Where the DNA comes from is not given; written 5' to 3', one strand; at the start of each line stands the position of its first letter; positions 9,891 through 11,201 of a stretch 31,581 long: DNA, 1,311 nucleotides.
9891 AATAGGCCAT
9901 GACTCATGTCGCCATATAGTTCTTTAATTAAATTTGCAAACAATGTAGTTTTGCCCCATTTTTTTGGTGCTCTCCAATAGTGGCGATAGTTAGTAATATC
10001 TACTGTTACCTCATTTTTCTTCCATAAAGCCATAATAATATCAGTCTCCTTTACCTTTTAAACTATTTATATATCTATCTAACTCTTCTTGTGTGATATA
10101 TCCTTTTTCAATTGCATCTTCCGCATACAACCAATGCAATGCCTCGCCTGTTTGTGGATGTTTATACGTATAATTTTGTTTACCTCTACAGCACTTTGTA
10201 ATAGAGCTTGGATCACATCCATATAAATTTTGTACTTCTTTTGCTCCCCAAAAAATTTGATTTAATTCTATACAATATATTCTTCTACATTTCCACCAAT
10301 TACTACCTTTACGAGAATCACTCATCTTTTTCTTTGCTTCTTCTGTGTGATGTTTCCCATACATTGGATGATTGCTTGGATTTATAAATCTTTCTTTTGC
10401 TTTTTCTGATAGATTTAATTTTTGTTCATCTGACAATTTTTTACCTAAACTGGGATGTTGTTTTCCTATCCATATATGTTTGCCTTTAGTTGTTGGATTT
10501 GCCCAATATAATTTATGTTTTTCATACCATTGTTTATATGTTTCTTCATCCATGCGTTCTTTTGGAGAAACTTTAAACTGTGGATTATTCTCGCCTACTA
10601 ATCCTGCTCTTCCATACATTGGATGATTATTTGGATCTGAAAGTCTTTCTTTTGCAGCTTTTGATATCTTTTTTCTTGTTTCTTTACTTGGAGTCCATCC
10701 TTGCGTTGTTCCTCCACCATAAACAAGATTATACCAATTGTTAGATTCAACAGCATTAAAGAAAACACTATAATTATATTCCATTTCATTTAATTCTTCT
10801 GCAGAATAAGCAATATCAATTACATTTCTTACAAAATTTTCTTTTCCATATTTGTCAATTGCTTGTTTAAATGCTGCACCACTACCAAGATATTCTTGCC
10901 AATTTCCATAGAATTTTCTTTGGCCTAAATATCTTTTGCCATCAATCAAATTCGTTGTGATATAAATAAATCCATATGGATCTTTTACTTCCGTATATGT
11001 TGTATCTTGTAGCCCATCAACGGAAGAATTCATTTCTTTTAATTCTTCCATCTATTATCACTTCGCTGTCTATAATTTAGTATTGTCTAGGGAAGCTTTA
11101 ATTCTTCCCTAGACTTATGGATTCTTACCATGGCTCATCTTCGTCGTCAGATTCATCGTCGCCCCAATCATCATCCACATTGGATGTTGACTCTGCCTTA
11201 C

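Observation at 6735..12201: Replication-recombination module interrupted by a free-standing GIY-YIG homing endonuclease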

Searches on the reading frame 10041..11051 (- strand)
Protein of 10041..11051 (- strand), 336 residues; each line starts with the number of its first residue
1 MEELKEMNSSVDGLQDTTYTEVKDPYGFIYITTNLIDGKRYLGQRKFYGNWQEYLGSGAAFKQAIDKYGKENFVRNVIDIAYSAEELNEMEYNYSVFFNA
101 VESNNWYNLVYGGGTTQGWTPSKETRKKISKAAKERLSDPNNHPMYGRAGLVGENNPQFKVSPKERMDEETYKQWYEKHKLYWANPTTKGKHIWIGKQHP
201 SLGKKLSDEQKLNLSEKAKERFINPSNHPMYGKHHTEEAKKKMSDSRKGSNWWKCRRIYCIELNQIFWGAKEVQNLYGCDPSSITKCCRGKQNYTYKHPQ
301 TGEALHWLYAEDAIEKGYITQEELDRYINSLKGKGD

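Call 3: search_protein_families(library=pfam, proteins=[window:10041-11051:-], max_evalue=0.01)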
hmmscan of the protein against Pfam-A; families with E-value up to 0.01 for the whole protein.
window:10041-11051:- (336 aa): 2 families
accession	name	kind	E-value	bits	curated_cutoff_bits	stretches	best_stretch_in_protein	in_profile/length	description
PF07460.16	NUMOD3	-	2.2e-12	47.2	20.4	1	227-244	20-37/37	NUMOD3 motif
PF19835.5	SegE_GIY-YIG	-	5.2e-08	33.6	25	1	19-108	10-120/123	Putative endonuclease segE, GIY-YIG domain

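Call 4: search_protein_families(library=phrogs, proteins=[window:10041-11051:-], max_evalue=0.001)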
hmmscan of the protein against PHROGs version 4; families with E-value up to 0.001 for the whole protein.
window:10041-11051:- (336 aa): 7 families
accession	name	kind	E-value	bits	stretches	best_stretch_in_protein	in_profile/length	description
phrog_314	-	DNA, RNA and nucleotide metabolism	1.9e-38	133.8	2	21-148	173-327/574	homing endonuclease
phrog_447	-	other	3.3e-13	50.8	1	16-113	16-134/148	NAD synthetase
phrog_19446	-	DNA, RNA and nucleotide metabolism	2.6e-09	38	1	27-137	2-117/254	homing endonuclease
phrog_7168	-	DNA, RNA and nucleotide metabolism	1.3e-07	32.3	1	27-136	2-118/284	homing endonuclease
phrog_655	-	DNA, RNA and nucleotide metabolism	7.7e-06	27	1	213-290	124-179/343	homing endonuclease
phrog_4538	-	unknown function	7.1e-05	22.9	1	255-309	399-446/447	-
phrog_29037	-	DNA, RNA and nucleotide metabolism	0.00026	21.6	1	207-269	72-138/241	endonuclease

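Call 26: search_solved_structures(query=window:10041-11051:-, max_evalue=1, show_alignments=2)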
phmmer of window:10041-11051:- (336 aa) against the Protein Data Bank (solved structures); distinct sequences matched with E-value up to 1: 1.
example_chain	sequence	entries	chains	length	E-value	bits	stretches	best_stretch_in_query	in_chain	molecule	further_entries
6se6_V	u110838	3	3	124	0.084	15.4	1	189-255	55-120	Centromere protein C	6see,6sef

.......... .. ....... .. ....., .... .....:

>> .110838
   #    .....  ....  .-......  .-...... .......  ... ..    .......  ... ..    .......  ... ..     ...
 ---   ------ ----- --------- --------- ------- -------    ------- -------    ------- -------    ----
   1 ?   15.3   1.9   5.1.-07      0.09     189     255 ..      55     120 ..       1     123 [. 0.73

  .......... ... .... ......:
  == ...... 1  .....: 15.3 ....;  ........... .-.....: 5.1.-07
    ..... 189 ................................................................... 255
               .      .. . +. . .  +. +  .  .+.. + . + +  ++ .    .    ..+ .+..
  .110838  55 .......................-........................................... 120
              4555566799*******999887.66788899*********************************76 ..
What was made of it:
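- Tried and rejected: phmmer of the HEG against PDB sequences gave nothing meaningful (call 26).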

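Call 29: search_dna_similar(query=window:10041-11051:-, collection=phages, mode=protein, max_rows=40)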
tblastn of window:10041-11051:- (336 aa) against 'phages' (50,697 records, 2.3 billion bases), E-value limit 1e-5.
Records with a match: 566; places in all: 635; records where one place covers at least 80% of the query: 16.
Best place of each record, by identity: <60% 566.
By first word of the organism name: Escherichia 138; Klebsiella 90; Staphylococcus 34; Vibrio 34; Acinetobacter 30; Shigella 25; Rhizobium 22; Enterobacteria 19; Enterococcus 18; Salmonella 15; and 40 more.
By host as written in the record: - 78; Escherichia coli 58; Klebsiella pneumoniae 43; Escherichia coli B 17; Shigella sp. 12; Klebsiella pneumoniae MRSN414780 10; Escherichia coli O157:H7 8; Enterococcus faecalis 8; and 194 more.
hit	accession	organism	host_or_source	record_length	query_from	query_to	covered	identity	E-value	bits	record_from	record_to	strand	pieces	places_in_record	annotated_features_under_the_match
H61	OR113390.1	Clostridium phage vB_CtyS-FA70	Clostridium sp.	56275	17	292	82%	30.6%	1e-13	78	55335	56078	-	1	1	ITEVIR: putative intron-associated endonuclease 1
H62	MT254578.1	Bacillus phage Izhevsk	Bacillus cereus VKM B-370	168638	25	315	87%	28.8%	1e-15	84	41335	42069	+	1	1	GIY-YIG endonuclease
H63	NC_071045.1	Bacillus phage Izhevsk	Bacillus cereus VKM B-370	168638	25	315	87%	28.8%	1e-15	84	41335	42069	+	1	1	homing endonuclease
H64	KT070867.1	Bacillus phage PBC2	Bacillus cereus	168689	14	312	89%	26.6%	3e-10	67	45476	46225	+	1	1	hypothetical protein | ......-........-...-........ exonuclase RecJ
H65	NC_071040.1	Bacillus phage PBC2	Bacillus cereus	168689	14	312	89%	26.6%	3e-10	67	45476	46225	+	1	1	homing endonuclease | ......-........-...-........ exonuclase RecJ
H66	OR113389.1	Clostridium phage vB_CtyS-FA67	Clostridium sp.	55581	17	292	82%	28.7%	4e-6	55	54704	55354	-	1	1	ITEVIR: putative intron-associated endonuclease 1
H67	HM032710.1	Acinetobacter phage Ac42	-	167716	26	290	79%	29.3%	3e-11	70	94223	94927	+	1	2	putative GIY-YIG family Seg-like homing endonuclease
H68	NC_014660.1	Acinetobacter phage Ac42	-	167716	26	290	79%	29.3%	3e-11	70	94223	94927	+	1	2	homing endonuclease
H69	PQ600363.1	Serratia phage WSPA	Serratia marcescens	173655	16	253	71%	32.2%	5e-15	82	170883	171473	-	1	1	homing endonuclease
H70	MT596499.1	Staphylococcus phage vB_SepS_BE02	Staphylococcus epidermidis F12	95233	19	279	78%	28.7%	7e-12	72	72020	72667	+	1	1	endodeoxyribonuclease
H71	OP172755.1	Enterocloster phage CB473P1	Enterocloster bolteae DA473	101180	25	311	85%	26.0%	2e-11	71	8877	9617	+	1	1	ITEVIR: intron-associated endonuclease 1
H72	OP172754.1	Enterocloster phage CB457P2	Enterocloster bolteae DA457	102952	25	311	85%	26.0%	2e-11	71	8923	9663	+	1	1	ITEVIR: intron-associated endonuclease 1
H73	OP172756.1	Enterocloster phage CB473P2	Enterocloster bolteae DA473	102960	25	311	85%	26.0%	2e-11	71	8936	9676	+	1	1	ITEVIR: intron-associated endonuclease 1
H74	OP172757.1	Enterocloster phage CB473P3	Enterocloster bolteae DA473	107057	25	311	85%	26.0%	2e-11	71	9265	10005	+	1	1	ITEVIR: intron-associated endonuclease 1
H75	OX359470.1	Ochrobactrum phage ORM_20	-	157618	26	267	72%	30.7%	3e-19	95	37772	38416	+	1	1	homing endonuclease | baseplate wedge subunit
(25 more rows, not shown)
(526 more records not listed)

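Call 30: find_homologous_proteins(query=window:10041-11051:-, max_evalue=0.00001)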
Query window:10041-11051:- (336 aa): 523 proteins with E <= 0.00001 among 2235 candidates; the best 120 are listed.
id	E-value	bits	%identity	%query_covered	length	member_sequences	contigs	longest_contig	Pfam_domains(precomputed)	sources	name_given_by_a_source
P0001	1.3e-230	783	99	100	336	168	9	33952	PF07460.17,PF19835.7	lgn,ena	-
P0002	1.4e-143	497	66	95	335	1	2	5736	PF19835.7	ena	-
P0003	1.4e-140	487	65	95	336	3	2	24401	PF07460.17,PF19835.7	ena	-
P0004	7.0e-140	484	63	95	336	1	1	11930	PF07460.17,PF19835.7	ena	-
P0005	9.0e-139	481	63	95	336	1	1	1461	PF07460.17,PF19835.7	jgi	jgi:group I intron endonuclease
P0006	1.1e-138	480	61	96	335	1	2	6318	PF07460.17,PF19835.7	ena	-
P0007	7.3e-138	478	62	95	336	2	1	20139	PF07460.17,PF19835.7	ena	-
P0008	1.1e-137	477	64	96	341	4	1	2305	PF19835.7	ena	-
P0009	1.5e-137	477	61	100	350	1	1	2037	PF07460.17,PF19835.7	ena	-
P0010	5.4e-136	472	63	95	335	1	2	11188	PF07460.17,PF19835.7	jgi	jgi:group I intron endonuclease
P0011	1.9e-135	470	60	100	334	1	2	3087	PF07460.17,PF19835.7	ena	-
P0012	3.1e-135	469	62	95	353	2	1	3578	PF07460.17,PF19835.7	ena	-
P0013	3.9e-135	469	60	96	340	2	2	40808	PF07460.17,PF19835.7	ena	-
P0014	2.5e-134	466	62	97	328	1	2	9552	PF07460.17,PF19835.7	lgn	-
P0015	3.0e-134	466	60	95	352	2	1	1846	PF07460.17,PF19835.7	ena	-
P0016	4.5e-133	462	60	95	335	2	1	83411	PF19835.7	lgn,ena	-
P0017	3.7e-131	456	61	96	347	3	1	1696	PF19835.7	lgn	-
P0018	4.9e-130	452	59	96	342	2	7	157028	PF07460.17,PF19835.7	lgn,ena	-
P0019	5.2e-130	452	60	96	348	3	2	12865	PF07460.17,PF19835.7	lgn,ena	-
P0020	2.1e-129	450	58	96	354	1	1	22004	PF19835.7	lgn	-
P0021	4.8e-129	449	57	99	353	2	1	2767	PF07460.17,PF19835.7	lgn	-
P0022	7.2e-129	448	60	96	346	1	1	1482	PF19835.7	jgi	jgi:group I intron endonuclease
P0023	7.3e-129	448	57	100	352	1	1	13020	PF07460.17,PF19835.7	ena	-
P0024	3.3e-128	446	59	97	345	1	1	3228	PF07460.17,PF19835.7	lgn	-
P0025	7.8e-127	442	60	95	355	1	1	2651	PF19835.7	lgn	-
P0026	5.1e-126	439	59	95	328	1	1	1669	PF07460.17,PF19835.7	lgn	-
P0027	1.3e-125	438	57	100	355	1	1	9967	PF07460.17,PF19835.7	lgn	-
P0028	3.2e-125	436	59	96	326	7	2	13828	PF07460.17,PF19835.7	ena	-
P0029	2.3e-124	433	57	95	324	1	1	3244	PF07460.17,PF19835.7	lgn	-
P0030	2.8e-124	433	58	93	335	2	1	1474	PF07460.17,PF19835.7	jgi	jgi:group I intron endonuclease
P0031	4.1e-122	426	58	96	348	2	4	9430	PF07460.17,PF19835.7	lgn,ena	-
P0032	8.5e-122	425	58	94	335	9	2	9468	PF07460.17,PF19835.7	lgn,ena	-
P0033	1.9e-121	424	58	96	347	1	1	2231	PF07460.17,PF19835.7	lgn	-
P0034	3.1e-121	423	55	96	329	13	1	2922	PF07460.17,PF19835.7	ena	-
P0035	1.4e-120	421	56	96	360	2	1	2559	PF19835.7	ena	-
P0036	2.3e-120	420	58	96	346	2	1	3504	PF07460.17,PF19835.7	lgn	-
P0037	1.0e-119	418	54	99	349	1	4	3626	PF07460.17,PF19835.7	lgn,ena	-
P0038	1.7e-119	417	58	92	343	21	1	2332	PF07460.17,PF19835.7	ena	-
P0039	6.3e-119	416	55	95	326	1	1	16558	PF07460.17,PF19835.7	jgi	jgi:group I intron endonuclease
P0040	6.5e-119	415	57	95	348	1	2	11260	PF19835.7,PF22083.3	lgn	-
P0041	1.6e-118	414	57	94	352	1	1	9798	PF07460.17,PF19835.7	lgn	-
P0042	2.3e-118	414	57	97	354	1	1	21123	PF07460.17,PF19835.7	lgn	-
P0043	4.1e-116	406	55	99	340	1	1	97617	PF07460.17,PF19835.7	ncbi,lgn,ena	-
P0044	3.0e-114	400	53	95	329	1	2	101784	PF07460.17,PF19835.7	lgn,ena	-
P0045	4.9e-114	399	53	96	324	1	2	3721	PF07460.17,PF19835.7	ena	-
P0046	3.6e-113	397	59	88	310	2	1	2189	PF07460.17,PF19835.7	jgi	jgi:hypothetical protein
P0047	1.3e-112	395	54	93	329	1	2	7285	PF07460.17,PF19835.7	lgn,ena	-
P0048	9.8e-111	389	56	96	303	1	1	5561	PF19835.7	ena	-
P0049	6.0e-110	386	54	94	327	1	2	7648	PF07460.17,PF19835.7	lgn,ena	-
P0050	6.5e-109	383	53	94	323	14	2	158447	PF07460.17,PF19835.7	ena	-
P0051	2.3e-108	381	53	100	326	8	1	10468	PF19835.7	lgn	-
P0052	2.3e-107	377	51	99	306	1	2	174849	PF19835.7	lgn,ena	-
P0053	2.9e-105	371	57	85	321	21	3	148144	PF07460.17,PF19835.7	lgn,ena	-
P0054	4.5e-101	357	51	96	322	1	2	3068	PF19835.7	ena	-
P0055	5.2e-98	347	53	92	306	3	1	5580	PF07460.17,PF19835.7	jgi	-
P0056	6.9e-95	336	54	83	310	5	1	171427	PF07460.17,PF19835.7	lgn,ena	-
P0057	3.3e-93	331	56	83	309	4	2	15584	PF07460.17,PF19835.7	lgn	-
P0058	1.4e-92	329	56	80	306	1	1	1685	PF07460.17,PF19835.7,PF22083.3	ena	-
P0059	2.2e-87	312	45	95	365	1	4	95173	PF07460.17,PF19835.7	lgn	-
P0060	1.1e-86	309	44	96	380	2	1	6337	PF07460.17,PF19835.7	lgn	-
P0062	1.4e-79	286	47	100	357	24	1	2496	PF19835.7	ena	-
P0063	4.1e-79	285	47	98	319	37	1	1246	PF07460.17,PF19835.7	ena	-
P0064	7.5e-79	284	45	96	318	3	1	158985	PF19835.7,PF22083.3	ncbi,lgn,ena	-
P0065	1.5e-77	279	46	99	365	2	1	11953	PF19835.7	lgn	-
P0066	6.1e-77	277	43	95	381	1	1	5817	PF07460.17,PF19835.7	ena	-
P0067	4.0e-76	275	58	43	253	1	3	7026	PF07460.17,PF19835.7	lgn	-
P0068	3.5e-74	268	44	96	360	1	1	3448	PF19835.7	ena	-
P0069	1.7e-73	266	44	94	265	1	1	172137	PF07460.17,PF19835.7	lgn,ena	-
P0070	2.9e-73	265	44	96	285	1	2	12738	PF07460.17,PF19835.7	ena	-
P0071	6.4e-73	264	45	81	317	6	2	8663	PF19835.7,PF22083.3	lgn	-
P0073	2.0e-71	259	44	99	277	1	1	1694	PF07460.17,PF19835.7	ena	-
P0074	2.7e-71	259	45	95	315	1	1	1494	PF07460.17,PF19835.7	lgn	-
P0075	4.2e-71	258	44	96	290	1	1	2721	PF07460.17,PF19835.7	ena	-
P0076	4.5e-71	258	42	96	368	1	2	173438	PF19835.7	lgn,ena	-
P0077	1.0e-70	257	44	95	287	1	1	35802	PF07460.17,PF19835.7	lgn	-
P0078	1.6e-70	256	42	94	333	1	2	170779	PF07460.17,PF19835.7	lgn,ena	-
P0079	3.7e-70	255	44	95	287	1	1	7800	PF07460.17,PF19835.7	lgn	-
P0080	6.6e-70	254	43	96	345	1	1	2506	PF19835.7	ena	-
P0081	6.9e-69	251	41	96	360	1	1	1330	PF19835.7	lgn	-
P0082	9.4e-69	250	41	98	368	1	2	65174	PF19835.7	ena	-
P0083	1.8e-68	250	42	96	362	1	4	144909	PF19835.7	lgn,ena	-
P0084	2.1e-68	249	42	98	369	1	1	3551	PF19835.7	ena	-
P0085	7.4e-68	248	65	46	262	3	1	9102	PF19835.7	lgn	-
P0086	2.0e-67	246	39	97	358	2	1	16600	PF19835.7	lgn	-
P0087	2.6e-67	246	40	96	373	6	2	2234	PF19835.7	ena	-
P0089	4.0e-67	245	43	93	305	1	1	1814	PF07460.17,PF19835.7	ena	-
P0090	4.7e-67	245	43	99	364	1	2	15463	PF19835.7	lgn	-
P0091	1.0e-66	244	39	100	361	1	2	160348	PF19835.7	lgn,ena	-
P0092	2.2e-66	243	42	96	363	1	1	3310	PF19835.7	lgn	-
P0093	1.0e-65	241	43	95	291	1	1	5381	PF07460.17,PF19835.7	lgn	-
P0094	2.2e-65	239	43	98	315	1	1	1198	PF07460.17,PF19835.7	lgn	-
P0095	1.1e-64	237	43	96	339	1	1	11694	PF07460.17,PF19835.7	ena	-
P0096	1.7e-64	236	39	100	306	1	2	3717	PF07460.17,PF19835.7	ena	-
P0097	2.3e-64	236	43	93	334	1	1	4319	PF07460.17,PF19835.7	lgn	-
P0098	4.1e-64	235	55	40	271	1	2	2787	PF19835.7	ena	-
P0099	9.4e-63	231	45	50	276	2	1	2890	PF19835.7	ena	-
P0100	4.8e-62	228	41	96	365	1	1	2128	PF19835.7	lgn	-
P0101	1.2e-61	227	33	94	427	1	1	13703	PF07460.17,PF19835.7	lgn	-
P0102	2.0e-61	226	41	95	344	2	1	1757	PF07460.17,PF19835.7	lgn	-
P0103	3.3e-61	226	40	94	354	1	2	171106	PF19835.7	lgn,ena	-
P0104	7.2e-61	225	38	99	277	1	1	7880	PF19835.7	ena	-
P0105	2.5e-60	223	40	96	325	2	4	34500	PF07460.17,PF19835.7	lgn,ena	-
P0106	7.0e-59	218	39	95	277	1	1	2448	PF07460.17,PF19835.7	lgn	-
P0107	8.8e-59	218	37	96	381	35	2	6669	PF19835.7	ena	-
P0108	1.1e-58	217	40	95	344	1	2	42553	PF07460.17,PF19835.7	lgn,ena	-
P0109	4.7e-58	215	44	88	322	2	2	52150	PF07460.17,PF19835.7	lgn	-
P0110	1.9e-57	213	43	89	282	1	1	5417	PF07460.17,PF19835.7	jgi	jgi:group I intron endonuclease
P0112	6.2e-56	208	38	96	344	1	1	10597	PF07460.17,PF19835.7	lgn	-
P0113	1.6e-55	207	39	96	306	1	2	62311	PF07460.17,PF19835.7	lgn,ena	-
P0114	1.9e-55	207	38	92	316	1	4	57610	PF07460.17,PF19835.7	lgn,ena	-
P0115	6.5e-55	205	40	94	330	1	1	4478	PF07460.17,PF19835.7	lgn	-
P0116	2.9e-54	203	39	96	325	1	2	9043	PF07460.17,PF19835.7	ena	-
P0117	1.7e-52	197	41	82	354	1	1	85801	PF07460.17,PF07453.20,PF19835.7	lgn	-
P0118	2.5e-52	196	48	67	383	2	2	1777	PF07460.17,PF07453.20,PF19835.7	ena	-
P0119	3.3e-52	196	46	68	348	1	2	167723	PF07460.17,PF19835.7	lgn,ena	-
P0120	3.9e-51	193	37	95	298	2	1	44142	PF07460.17,PF19835.7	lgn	-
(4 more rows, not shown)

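Call 32: find_encoding_contigs(protein=P0018, flank=5000, max_places=3)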
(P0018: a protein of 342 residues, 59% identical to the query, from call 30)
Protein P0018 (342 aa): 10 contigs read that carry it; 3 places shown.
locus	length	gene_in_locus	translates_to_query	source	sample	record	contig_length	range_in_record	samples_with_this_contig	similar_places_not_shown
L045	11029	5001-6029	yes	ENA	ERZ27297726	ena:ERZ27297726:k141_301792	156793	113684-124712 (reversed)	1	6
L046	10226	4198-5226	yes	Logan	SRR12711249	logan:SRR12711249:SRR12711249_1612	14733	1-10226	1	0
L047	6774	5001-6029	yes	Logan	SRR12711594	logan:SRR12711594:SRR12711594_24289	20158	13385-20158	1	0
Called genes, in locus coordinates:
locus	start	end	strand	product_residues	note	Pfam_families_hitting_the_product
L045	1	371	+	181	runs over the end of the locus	-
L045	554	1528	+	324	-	PF00589:Phage_integrase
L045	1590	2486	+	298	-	PF22822:MrpR_N_CB, PF22823:MrpR_C_cat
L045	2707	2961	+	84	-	-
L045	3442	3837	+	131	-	-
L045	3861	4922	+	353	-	PF27337:YorF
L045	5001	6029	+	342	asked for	PF19835:SegE_GIY-YIG, PF07460:NUMOD3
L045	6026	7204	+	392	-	PF13479:AAA_24 (weak)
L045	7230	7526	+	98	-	-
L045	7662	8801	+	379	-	-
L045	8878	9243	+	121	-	-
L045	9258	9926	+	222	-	PF26927:Phage_SPbeta_YorH (weak)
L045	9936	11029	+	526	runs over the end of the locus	-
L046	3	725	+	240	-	?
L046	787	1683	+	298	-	PF22822:MrpR_N_CB, PF22823:MrpR_C_cat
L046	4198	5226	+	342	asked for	PF19835:SegE_GIY-YIG, PF07460:NUMOD3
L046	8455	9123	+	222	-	PF26927:Phage_SPbeta_YorH (weak)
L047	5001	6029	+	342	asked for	PF19835:SegE_GIY-YIG, PF07460:NUMOD3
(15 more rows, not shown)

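Call 40: find_encoding_contigs(protein=P0003, flank=4000, max_places=1)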
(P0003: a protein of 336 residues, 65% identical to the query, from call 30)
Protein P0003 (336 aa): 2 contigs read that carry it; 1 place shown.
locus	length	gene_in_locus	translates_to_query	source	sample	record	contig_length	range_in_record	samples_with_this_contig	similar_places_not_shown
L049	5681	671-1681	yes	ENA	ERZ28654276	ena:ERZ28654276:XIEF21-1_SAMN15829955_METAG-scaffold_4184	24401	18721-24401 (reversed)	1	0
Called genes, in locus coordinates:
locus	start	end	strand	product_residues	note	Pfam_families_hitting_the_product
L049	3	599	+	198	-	?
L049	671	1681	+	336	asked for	PF19835:SegE_GIY-YIG, PF07460:NUMOD3 (faint)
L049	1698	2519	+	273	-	-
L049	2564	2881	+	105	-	-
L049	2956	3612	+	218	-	PF26927:Phage_SPbeta_YorH (weak)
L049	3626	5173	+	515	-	-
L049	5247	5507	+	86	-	-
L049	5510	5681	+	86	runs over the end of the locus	-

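Call 41: find_encoding_contigs(protein=P0016, flank=4000, max_places=1)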
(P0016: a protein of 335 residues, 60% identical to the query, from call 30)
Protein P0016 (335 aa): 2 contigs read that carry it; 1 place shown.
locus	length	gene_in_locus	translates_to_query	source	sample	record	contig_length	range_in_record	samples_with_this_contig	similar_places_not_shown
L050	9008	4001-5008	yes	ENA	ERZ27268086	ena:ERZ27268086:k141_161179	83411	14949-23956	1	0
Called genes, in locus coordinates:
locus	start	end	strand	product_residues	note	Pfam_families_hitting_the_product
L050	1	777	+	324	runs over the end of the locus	PF00589:Phage_integrase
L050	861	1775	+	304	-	PF22822:MrpR_N_CB, PF22823:MrpR_C_cat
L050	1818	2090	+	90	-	-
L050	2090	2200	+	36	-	-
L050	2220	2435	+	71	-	-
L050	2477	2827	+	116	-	-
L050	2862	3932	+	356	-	PF27337:YorF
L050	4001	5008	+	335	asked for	PF19835:SegE_GIY-YIG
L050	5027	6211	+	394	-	PF13479:AAA_24 (weak)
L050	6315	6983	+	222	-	PF26927:Phage_SPbeta_YorH (weak)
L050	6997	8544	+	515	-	-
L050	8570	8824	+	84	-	-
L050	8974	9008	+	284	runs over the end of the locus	PF07460:NUMOD3 (weak)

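Call 42: find_encoding_contigs(protein=P0050, flank=4000, max_places=1)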
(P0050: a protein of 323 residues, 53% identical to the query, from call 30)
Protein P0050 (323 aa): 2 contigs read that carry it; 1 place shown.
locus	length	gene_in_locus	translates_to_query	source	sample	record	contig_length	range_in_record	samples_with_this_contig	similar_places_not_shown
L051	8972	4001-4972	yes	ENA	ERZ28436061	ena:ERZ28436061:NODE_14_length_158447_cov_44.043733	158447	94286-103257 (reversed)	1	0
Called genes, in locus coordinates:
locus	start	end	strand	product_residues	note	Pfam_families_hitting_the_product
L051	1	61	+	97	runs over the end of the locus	-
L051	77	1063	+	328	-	PF13495:Phage_int_SAM_4 (weak), PF00589:Phage_integrase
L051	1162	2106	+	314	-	PF22822:MrpR_N_CB (weak), PF22823:MrpR_C_cat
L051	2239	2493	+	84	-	-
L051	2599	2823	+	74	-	-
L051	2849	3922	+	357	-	PF27337:YorF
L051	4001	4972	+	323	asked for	PF19835:SegE_GIY-YIG, PF07460:NUMOD3 (faint)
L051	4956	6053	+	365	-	PF13479:AAA_24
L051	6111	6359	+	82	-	-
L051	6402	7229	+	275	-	PF02498:Bro-N, PF03374:ANT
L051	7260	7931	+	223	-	-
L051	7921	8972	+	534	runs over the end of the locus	PF03796:DnaB_C (faint)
